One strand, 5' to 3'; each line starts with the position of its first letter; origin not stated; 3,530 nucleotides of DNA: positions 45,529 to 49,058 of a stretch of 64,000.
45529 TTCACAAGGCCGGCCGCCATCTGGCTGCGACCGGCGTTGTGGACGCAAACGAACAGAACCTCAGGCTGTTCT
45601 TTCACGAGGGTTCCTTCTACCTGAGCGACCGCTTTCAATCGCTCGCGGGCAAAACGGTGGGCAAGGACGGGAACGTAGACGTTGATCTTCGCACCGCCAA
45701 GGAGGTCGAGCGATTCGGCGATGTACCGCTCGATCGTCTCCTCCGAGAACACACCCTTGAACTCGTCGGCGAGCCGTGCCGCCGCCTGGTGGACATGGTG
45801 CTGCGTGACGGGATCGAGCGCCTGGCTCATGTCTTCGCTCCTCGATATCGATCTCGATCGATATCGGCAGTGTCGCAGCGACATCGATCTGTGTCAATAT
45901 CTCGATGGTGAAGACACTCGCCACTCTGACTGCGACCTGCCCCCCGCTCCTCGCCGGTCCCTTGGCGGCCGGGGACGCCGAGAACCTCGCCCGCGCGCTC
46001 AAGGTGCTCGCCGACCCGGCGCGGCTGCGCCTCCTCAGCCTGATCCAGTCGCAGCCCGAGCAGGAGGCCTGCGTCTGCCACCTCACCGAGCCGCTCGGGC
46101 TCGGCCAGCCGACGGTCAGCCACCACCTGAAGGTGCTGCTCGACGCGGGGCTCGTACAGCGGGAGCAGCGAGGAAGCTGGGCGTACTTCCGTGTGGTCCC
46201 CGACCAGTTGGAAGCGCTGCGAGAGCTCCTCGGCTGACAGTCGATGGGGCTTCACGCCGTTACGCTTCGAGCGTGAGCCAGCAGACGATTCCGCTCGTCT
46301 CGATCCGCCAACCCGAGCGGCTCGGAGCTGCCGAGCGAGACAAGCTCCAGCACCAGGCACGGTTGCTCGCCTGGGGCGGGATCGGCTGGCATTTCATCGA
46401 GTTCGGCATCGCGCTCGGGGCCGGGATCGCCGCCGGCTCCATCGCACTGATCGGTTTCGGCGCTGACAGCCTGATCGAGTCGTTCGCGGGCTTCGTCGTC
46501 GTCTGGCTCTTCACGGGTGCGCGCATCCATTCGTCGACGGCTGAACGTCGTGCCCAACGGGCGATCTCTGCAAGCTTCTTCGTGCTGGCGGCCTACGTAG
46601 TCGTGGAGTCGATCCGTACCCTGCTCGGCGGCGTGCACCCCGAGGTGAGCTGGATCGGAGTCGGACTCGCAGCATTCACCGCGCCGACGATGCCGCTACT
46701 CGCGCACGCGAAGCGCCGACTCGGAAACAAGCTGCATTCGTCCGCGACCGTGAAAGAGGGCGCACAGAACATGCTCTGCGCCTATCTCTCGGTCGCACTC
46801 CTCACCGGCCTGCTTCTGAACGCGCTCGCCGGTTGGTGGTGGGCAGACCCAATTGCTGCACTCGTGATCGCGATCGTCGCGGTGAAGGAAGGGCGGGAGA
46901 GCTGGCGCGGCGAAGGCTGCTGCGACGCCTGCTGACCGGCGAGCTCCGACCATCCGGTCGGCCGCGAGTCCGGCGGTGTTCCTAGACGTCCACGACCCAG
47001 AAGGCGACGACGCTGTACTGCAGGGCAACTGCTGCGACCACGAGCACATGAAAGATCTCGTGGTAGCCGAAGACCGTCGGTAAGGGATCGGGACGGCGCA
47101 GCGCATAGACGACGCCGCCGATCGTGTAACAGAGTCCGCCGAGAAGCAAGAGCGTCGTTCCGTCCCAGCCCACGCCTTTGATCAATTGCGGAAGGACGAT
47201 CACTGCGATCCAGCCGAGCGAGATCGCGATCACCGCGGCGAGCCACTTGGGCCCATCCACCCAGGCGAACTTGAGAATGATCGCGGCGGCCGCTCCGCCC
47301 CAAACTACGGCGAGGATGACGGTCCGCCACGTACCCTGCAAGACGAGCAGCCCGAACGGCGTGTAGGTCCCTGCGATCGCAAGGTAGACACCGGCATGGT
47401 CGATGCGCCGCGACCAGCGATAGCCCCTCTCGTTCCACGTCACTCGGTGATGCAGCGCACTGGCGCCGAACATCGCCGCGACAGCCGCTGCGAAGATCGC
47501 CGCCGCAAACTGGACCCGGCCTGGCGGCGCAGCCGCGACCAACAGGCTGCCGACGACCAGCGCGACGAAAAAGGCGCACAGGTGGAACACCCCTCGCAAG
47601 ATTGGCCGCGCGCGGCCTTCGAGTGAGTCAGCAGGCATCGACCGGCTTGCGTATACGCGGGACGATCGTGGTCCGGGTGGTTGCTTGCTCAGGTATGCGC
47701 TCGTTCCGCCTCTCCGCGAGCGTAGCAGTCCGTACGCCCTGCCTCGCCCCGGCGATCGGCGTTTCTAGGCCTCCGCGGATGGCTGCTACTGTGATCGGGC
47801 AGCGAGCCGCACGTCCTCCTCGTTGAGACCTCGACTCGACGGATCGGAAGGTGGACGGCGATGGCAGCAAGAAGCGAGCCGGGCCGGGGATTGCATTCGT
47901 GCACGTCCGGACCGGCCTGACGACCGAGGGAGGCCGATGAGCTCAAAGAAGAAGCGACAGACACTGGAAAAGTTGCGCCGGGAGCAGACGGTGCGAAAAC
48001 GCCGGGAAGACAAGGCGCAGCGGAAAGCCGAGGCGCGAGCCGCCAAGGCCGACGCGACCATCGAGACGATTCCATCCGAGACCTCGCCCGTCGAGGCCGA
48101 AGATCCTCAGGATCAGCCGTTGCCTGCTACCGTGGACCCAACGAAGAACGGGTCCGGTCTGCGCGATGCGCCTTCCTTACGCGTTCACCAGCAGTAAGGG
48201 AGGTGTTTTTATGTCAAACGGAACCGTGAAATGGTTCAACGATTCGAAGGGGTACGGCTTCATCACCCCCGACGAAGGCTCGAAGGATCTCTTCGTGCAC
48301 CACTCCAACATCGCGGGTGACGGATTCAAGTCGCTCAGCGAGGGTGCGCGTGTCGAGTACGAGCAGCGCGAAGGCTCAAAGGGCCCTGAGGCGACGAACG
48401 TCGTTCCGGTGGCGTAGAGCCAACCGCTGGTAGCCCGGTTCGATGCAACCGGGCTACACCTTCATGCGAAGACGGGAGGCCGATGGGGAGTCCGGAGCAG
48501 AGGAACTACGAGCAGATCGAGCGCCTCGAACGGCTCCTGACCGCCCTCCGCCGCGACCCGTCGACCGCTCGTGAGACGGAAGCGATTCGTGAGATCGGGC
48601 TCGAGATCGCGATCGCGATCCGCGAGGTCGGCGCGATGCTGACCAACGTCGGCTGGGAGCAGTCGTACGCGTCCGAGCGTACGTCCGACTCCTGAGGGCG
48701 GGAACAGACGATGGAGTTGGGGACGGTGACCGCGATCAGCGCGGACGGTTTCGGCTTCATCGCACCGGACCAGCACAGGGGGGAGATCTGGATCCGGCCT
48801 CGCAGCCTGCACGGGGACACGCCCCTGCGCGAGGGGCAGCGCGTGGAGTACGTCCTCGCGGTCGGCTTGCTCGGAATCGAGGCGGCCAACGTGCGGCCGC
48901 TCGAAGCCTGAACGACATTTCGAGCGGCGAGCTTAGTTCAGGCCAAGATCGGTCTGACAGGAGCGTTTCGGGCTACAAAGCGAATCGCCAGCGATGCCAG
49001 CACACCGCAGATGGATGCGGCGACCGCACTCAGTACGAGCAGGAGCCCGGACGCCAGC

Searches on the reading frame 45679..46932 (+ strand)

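Call 54: search_protein_families(library=pfam, proteins=[window:45679-46932:+], max_evalue=0.0001)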
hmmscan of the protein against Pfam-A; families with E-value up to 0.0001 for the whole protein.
window:45679-46932:+ (418 aa): 1 family
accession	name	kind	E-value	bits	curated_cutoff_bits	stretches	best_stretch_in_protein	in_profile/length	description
PF01545.26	Cation_efflux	-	5.2e-09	36.6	26.6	1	242-406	12-187/198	Cation efflux family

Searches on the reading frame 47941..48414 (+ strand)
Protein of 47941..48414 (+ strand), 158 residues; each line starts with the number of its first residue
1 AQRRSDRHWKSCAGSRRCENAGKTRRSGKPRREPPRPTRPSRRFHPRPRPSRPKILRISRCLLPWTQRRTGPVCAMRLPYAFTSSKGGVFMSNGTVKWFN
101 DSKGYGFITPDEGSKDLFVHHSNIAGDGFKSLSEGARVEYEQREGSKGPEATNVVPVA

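Call 16: search_protein_families(library=pfam, proteins=[window:47941-48414:+], max_evalue=0.01)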
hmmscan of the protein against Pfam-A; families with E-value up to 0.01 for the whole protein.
window:47941-48414:+ (158 aa): 2 families
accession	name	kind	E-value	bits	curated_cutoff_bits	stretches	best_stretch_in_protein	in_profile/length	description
PF00313.28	CSD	-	1.6e-28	98.8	27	1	93-156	2-65/66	'Cold-shock' DNA-binding domain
PF08206.17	OB_RNB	-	3.9e-05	23.7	24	1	102-124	7-29/58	Ribonuclease B OB domain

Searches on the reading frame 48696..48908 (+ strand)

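Call 16: search_protein_families(library=pfam, proteins=[window:48696-48908:+], max_evalue=0.01)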
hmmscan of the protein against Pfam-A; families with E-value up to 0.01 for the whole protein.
window:48696-48908:+ (71 aa): 2 families
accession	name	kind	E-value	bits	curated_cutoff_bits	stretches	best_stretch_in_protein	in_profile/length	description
PF00313.28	CSD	-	7.1e-09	35.8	27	1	9-68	3-65/66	'Cold-shock' DNA-binding domain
PF08206.17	OB_RNB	-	0.0002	21.5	24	1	14-39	5-30/58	Ribonuclease B OB domain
